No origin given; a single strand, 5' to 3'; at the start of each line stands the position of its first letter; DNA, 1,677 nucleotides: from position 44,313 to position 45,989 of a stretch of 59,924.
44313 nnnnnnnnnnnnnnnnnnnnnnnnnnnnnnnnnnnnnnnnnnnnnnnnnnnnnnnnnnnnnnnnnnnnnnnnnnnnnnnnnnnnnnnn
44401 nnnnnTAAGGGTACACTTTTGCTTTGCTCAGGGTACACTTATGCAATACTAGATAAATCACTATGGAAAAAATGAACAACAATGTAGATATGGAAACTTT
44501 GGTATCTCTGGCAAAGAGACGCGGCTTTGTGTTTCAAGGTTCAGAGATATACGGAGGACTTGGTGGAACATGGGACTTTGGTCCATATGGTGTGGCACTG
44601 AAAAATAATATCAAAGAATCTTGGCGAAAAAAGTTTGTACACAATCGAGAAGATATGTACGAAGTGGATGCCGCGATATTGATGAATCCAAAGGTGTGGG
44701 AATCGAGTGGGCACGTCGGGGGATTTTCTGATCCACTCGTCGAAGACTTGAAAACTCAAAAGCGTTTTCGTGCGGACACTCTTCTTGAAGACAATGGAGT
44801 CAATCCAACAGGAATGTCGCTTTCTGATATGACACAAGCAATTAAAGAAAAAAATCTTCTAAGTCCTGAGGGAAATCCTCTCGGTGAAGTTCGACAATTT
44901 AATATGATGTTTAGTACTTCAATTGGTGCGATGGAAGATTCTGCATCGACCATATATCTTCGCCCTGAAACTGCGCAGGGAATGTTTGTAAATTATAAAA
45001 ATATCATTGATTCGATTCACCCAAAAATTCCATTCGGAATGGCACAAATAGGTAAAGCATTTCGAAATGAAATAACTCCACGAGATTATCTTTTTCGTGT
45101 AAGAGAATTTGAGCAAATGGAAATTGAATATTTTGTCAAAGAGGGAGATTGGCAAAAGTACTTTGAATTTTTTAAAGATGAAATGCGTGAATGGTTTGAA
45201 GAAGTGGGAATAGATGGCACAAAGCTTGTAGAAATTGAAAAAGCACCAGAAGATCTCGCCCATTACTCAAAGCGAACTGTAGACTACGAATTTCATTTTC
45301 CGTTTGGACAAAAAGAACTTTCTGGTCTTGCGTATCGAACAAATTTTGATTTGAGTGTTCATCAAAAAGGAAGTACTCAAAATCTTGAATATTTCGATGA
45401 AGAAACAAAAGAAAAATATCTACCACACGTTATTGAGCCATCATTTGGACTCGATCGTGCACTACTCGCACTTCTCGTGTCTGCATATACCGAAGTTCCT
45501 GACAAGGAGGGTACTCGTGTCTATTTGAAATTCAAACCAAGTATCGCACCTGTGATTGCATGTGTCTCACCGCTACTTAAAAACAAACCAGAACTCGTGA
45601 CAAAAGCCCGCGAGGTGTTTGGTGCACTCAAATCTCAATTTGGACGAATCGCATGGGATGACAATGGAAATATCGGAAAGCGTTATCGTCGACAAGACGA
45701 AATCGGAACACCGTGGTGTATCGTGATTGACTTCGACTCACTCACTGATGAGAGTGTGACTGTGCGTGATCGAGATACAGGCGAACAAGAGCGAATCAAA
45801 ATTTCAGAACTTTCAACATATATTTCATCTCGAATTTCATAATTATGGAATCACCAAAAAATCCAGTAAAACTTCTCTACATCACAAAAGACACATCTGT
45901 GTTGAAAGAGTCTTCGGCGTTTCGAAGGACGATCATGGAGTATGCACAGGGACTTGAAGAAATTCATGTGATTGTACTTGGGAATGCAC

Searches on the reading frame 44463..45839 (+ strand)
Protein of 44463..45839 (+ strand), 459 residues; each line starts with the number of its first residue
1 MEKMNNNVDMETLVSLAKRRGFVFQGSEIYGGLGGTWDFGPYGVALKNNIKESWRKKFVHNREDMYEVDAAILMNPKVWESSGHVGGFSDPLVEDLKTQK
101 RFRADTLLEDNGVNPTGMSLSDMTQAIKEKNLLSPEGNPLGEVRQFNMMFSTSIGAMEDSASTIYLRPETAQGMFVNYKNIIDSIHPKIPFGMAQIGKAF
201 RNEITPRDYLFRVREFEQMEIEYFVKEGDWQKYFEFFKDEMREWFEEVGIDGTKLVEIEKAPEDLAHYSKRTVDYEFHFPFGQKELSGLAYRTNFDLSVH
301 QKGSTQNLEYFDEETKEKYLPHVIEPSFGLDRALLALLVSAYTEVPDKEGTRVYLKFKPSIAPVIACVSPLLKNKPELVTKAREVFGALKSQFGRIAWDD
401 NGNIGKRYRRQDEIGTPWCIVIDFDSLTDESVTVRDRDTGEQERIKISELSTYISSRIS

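Call 64: search_protein_families(library=pfam, proteins=[window:44463-45839:+], max_evalue=0.00001)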
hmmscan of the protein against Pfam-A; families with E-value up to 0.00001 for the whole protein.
window:44463-45839:+ (459 aa): 2 families
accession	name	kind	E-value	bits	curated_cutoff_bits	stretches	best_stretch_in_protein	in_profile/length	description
PF03129.25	HGTP_anticodon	-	1.3e-20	73.7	21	1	367-456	3-93/94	Anticodon binding domain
PF00587.30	tRNA-synt_2b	-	1.3e-14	55.2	29.3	1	161-338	8-176/179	tRNA synthetase class II core domain (G, H, P, S and T)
